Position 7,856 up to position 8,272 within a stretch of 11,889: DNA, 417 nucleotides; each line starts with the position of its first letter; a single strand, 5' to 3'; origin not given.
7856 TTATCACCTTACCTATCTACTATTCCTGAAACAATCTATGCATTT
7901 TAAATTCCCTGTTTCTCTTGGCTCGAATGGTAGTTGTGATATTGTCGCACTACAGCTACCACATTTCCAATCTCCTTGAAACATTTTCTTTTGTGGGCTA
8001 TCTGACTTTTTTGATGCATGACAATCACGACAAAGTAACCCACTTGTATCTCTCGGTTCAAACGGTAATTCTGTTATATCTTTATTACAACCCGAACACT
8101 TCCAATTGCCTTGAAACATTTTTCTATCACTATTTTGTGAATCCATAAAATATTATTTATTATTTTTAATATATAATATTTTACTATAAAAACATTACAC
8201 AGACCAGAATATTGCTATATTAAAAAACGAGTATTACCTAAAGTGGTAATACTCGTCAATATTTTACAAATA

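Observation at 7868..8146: Internally duplicated double zinc-ribbon mini-protein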

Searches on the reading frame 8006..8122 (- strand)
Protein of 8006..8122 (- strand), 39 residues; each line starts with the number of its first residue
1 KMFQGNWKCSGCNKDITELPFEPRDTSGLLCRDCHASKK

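Call 30: search_solved_structures(query=A2, max_evalue=10, show_alignments=3)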
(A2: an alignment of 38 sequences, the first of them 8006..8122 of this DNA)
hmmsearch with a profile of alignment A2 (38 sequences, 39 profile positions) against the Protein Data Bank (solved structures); distinct sequences matched with E-value up to 10: 25.
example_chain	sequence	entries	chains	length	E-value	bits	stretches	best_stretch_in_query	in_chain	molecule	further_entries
2miu_A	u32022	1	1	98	0.0031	20.7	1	8-38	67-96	Four and a half LIM domains protein 2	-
1m1p_A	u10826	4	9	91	0.094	15.9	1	8-36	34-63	Small tetraheme cytochrome c | Periplasmic tetraheme cytochrome c CctA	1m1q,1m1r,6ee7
2dlo_A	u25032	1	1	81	0.11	15.8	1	5-36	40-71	Thyroid receptor-interacting protein 6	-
5xy3_p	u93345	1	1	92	0.18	15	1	5-30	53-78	Uncharacterized protein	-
1w7o_A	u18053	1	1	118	0.58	13.4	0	30-37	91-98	CYTOCHROME C3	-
1x63_A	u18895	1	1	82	0.79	13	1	8-37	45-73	Skeletal muscle LIM-protein 1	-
2cy3_A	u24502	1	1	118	0.98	12.7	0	30-37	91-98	CYTOCHROME C3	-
5it7_pp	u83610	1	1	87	1.1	12.6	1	5-16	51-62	KLLA0E05941p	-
5x6t_A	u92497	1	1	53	1.1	12.5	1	4-17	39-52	Synaptotagmin-like protein 4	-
6uz7_Bp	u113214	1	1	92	1.2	12.4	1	5-16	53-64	KLLA0E05941p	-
2cor_A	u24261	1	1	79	1.3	12.3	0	5-34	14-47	PINCH protein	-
9bh5_Cp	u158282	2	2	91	1.4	12.2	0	4-14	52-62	Large ribosomal subunit protein eL43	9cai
9spj_r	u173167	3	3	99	1.4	12.2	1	4-16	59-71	60S ribosomal protein L43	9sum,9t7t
9nri_Bb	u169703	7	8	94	1.6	12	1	5-15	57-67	Large ribosomal subunit protein eL43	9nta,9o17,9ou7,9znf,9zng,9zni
7xmw_A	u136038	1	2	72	1.8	11.8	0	5-15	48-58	AcrVIA2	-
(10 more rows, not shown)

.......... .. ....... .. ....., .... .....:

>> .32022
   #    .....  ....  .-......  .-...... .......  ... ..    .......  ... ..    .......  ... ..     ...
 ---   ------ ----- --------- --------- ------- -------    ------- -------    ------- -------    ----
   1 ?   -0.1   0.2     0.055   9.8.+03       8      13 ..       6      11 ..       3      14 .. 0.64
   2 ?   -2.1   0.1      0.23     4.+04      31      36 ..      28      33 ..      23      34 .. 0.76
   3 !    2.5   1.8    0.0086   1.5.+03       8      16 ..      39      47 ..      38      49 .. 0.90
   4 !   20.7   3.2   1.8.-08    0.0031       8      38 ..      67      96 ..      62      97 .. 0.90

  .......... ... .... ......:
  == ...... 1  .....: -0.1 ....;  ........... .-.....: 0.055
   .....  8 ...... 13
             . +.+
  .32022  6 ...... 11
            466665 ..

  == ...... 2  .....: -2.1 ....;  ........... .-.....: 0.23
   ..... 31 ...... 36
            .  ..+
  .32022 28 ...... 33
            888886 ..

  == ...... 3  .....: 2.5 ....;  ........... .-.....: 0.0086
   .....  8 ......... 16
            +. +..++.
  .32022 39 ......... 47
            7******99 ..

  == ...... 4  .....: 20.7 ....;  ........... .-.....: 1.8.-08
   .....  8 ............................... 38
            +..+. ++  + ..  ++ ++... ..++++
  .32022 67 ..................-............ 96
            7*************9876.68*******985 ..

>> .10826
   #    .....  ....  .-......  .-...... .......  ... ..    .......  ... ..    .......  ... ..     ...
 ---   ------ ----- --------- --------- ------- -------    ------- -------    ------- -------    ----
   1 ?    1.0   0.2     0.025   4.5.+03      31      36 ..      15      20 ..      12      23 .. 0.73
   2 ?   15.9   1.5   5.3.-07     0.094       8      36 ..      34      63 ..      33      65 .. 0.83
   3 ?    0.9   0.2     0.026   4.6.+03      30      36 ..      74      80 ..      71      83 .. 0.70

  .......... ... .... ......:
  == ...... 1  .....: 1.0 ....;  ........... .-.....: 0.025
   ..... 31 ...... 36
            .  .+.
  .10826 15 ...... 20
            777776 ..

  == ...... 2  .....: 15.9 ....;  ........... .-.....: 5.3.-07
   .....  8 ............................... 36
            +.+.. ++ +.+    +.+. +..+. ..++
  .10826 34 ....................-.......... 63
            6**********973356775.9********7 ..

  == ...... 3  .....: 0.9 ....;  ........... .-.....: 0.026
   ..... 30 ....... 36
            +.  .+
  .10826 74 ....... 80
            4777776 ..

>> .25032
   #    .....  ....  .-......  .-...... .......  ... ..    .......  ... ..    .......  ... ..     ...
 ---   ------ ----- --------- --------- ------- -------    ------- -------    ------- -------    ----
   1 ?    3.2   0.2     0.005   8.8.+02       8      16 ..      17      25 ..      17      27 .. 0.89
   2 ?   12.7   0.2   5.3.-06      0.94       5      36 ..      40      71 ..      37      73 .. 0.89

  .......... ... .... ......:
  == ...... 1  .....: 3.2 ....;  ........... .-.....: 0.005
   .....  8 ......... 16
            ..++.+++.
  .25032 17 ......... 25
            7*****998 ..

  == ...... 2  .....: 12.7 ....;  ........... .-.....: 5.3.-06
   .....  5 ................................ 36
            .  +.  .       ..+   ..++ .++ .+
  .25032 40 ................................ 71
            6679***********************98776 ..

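Call 35: search_protein_representatives(alignment_id=A2)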
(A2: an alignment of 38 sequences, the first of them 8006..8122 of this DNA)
Query: 38 sequences, 39 profile positions. Proteins with E-value up to 0.001 (for the whole library): 401; up to 1e-10: 106; up to 1e-30: 14. The best 150 are listed.
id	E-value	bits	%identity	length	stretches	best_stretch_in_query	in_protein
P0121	7.9e-39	147.4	-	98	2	2-39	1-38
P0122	5.4e-38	144.8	-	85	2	1-38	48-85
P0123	1.3e-37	143.6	-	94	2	3-39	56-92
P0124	4.4e-36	138.6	-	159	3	1-39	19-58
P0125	8.2e-36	137.8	-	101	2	1-37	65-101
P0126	9.0e-36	137.7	-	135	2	2-39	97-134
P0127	5.2e-35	135.2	-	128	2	1-39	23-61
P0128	1.7e-34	133.6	-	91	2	1-39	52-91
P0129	5.2e-34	132.0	-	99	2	2-39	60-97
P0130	9.2e-33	128.0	-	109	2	2-39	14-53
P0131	5.7e-32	125.5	-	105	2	1-37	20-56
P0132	1.1e-31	124.6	-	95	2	2-38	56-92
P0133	7.0e-31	122.0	-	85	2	2-39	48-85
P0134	1.0e-30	121.5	-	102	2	1-38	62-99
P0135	1.3e-30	121.2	-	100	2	1-39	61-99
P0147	4.8e-24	100.1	-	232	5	8-38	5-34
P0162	2.0e-17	79.0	-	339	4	8-37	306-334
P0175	7.7e-15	70.7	-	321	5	9-39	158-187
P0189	7.3e-14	67.5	-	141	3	8-39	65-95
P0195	1.3e-13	66.8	-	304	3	9-37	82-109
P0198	3.3e-13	65.5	-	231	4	8-39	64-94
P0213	6.7e-12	61.3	-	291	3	8-39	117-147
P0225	8.8e-11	57.7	-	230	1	1-39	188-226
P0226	1.0e-10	57.5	-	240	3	9-38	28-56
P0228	1.2e-10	57.3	-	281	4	9-39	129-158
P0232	2.4e-10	56.3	-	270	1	1-39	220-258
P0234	3.4e-10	55.8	-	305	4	8-39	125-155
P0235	3.8e-10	55.6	-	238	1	3-39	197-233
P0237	4.0e-10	55.6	-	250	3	8-39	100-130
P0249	1.3e-09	54.0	-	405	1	2-38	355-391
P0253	1.6e-09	53.6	-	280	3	8-39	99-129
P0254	2.0e-09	53.3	-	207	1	1-39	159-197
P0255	2.4e-09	53.1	-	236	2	9-38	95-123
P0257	3.4e-09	52.6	-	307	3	8-39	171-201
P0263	6.9e-09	51.6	-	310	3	8-37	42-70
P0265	9.1e-09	51.2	-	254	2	8-39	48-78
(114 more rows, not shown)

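Call 36: search_protein_families(library=pfam, proteins=[P0162, P0175, P0195, P0213, P0225, P0232, P0235, P0249, P0254, P0257], max_evalue=0.001)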
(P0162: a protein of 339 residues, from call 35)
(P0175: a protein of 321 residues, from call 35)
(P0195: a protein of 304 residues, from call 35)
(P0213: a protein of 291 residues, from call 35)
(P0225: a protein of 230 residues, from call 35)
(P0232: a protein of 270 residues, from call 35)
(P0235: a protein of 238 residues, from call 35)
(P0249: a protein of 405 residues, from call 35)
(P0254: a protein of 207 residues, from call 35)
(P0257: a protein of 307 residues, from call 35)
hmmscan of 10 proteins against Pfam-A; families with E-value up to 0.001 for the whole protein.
P0162 (339 aa): 4 families
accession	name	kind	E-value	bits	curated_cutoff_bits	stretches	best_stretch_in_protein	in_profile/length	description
PF23477.1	zf_Tbcl_2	-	5.2e-62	205.7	27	4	162-198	1-37/37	Probable treble clef zinc finger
PF14599.11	zinc_ribbon_6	-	0.00053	20.3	27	0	231-261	26-53/59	Zinc-ribbon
PF22586.1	ANCHR-like_BBOX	-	0.00095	19.7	27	0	325-337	18-30/39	ANCHR-like B-box zinc-binding domain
PF18912.6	DZR_2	-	0.00097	19.4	27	0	97-133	5-34/56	Double zinc ribbon domain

P0175 (321 aa): 1 family
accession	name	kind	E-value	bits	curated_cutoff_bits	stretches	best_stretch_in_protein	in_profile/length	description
PF23477.1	zf_Tbcl_2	-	4.8e-48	161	27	5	58-90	3-35/37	Probable treble clef zinc finger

P0195 (304 aa): 2 families
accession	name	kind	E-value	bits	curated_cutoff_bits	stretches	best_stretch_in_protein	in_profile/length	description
PF23477.1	zf_Tbcl_2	-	1.8e-49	165.6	27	3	75-110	1-36/37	Probable treble clef zinc finger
PF14353.12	CpXC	-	2.3e-05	24.8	25.4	0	130-151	30-51/121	CpXC protein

P0213 (291 aa): 1 family
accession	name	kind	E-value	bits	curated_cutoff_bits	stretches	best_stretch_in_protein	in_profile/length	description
PF23477.1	zf_Tbcl_2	-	3.9e-44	148.5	27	3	111-147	1-37/37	Probable treble clef zinc finger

P0225 (230 aa): 3 families
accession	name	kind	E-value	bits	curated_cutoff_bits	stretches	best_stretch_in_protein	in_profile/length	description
PF23477.1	zf_Tbcl_2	-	2.4e-08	33.9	27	1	187-225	1-36/37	Probable treble clef zinc finger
PF04542.20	Sigma70_r2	-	6.1e-08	32.8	24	1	28-87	13-70/71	Sigma-70 region 2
PF08281.18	Sigma70_r4_2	-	5.8e-05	23.1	25.7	1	127-178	3-54/54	Sigma-70, region 4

P0232 (270 aa): 1 family
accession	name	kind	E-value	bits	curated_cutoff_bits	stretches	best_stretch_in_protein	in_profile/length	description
PF23477.1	zf_Tbcl_2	-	4.1e-08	33.2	27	1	224-258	4-37/37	Probable treble clef zinc finger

P0235 (238 aa): 2 families
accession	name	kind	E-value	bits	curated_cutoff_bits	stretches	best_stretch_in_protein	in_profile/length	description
PF23477.1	zf_Tbcl_2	-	4.3e-06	26.8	27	1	201-232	6-36/37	Probable treble clef zinc finger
PF13676.11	TIR_2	-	0.0004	21.3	28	1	3-95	1-93/122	TIR domain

P0249 (405 aa): 2 families
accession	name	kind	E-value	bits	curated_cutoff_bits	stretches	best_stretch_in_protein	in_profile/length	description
PF13676.11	TIR_2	-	3.5e-18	66.7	28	1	5-126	1-120/122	TIR domain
PF23477.1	zf_Tbcl_2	-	0.00097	19.2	27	0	360-388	6-33/37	Probable treble clef zinc finger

P0254 (207 aa): 1 family
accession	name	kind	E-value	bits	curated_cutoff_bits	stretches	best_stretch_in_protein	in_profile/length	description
PF23477.1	zf_Tbcl_2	-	4.2e-07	30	27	1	158-197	1-37/37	Probable treble clef zinc finger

P0257 (307 aa): 2 families
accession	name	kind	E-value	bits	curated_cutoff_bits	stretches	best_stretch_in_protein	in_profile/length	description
PF23477.1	zf_Tbcl_2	-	6.6e-45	151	27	3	166-201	2-37/37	Probable treble clef zinc finger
PF14599.11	zinc_ribbon_6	-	0.00051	20.4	27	0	92-118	28-54/59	Zinc-ribbon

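Call 37: search_protein_families(library=pfam, proteins=[P0147, P0198, P0226, P0228, P0234, P0237, P0253, P0255, P0263, P0265], max_evalue=0.001)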
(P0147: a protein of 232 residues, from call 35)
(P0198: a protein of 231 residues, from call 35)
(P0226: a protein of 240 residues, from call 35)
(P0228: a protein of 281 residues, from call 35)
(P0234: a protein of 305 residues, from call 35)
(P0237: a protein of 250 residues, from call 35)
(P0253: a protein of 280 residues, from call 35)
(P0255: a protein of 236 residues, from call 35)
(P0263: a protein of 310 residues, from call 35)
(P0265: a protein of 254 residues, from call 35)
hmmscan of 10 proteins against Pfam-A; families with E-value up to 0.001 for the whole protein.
P0147 (232 aa): 3 families
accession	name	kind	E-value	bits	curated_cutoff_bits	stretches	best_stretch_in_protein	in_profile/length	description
PF23477.1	zf_Tbcl_2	-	2.4e-74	245.2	27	5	137-173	1-37/37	Probable treble clef zinc finger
PF14599.11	zinc_ribbon_6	-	2.5e-08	34.2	27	0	198-229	25-53/59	Zinc-ribbon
PF14353.12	CpXC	-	4.2e-05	24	25.4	0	58-74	35-51/121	CpXC protein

P0198 (231 aa): 2 families
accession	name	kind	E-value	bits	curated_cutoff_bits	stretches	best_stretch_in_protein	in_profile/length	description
PF23477.1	zf_Tbcl_2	-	1.9e-30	104.7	27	3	58-94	1-37/37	Probable treble clef zinc finger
PF14537.11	Cytochrom_c3_2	-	0.00069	20.5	25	1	7-91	5-79/79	Cytochrome c3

P0226 (240 aa): 1 family
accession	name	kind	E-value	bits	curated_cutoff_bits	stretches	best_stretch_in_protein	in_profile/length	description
PF23477.1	zf_Tbcl_2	-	5.3e-28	96.9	27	3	21-56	1-36/37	Probable treble clef zinc finger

P0228 (281 aa): 1 family
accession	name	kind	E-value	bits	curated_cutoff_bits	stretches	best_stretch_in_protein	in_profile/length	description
PF23477.1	zf_Tbcl_2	-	1.6e-38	130.6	27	4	124-157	3-36/37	Probable treble clef zinc finger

P0234 (305 aa): 2 families
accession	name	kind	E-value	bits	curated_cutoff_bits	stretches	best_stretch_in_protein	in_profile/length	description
PF23477.1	zf_Tbcl_2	-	6.2e-30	103.1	27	3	123-155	5-37/37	Probable treble clef zinc finger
PF24734.1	DUF7685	-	0.00026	21.3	27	0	198-223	1-31/43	Domain of unknown function (DUF7685)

P0237 (250 aa): 2 families
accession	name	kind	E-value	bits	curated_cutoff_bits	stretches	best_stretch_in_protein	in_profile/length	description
PF23477.1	zf_Tbcl_2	-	1.4e-24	85.9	27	3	94-130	1-37/37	Probable treble clef zinc finger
PF24734.1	DUF7685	-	3.6e-05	24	27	0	100-128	1-34/43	Domain of unknown function (DUF7685)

P0253 (280 aa): 3 families
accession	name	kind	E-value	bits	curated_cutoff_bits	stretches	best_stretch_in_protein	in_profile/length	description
PF23477.1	zf_Tbcl_2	-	2e-50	168.6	27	3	150-185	1-36/37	Probable treble clef zinc finger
PF14599.11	zinc_ribbon_6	-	4.3e-07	30.2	27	0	93-124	25-53/59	Zinc-ribbon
PF25720.1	Herpes_ORF28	-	3.3e-05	23.7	40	0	114-141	35-62/233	Herpesvirus ORF28 domain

P0255 (236 aa): 2 families
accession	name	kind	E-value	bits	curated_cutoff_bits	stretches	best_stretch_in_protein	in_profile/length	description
PF23477.1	zf_Tbcl_2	-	5.2e-32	109.7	27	2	26-61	1-36/37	Probable treble clef zinc finger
PF04879.21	Molybdop_Fe4S4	-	0.00023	21.5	22.7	0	28-55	3-30/55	Molybdopterin oxidoreductase Fe4S4 domain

P0263 (310 aa): 2 families
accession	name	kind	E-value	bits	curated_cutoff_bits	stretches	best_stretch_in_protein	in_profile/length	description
PF23477.1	zf_Tbcl_2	-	2.5e-49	165.1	27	3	104-139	1-36/37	Probable treble clef zinc finger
PF14599.11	zinc_ribbon_6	-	8.2e-06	26.1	27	0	40-65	29-54/59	Zinc-ribbon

P0265 (254 aa): 1 family
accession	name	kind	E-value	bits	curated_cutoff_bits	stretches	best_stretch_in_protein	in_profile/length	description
PF23477.1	zf_Tbcl_2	-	2.7e-31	107.4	27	2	43-77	2-36/37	Probable treble clef zinc finger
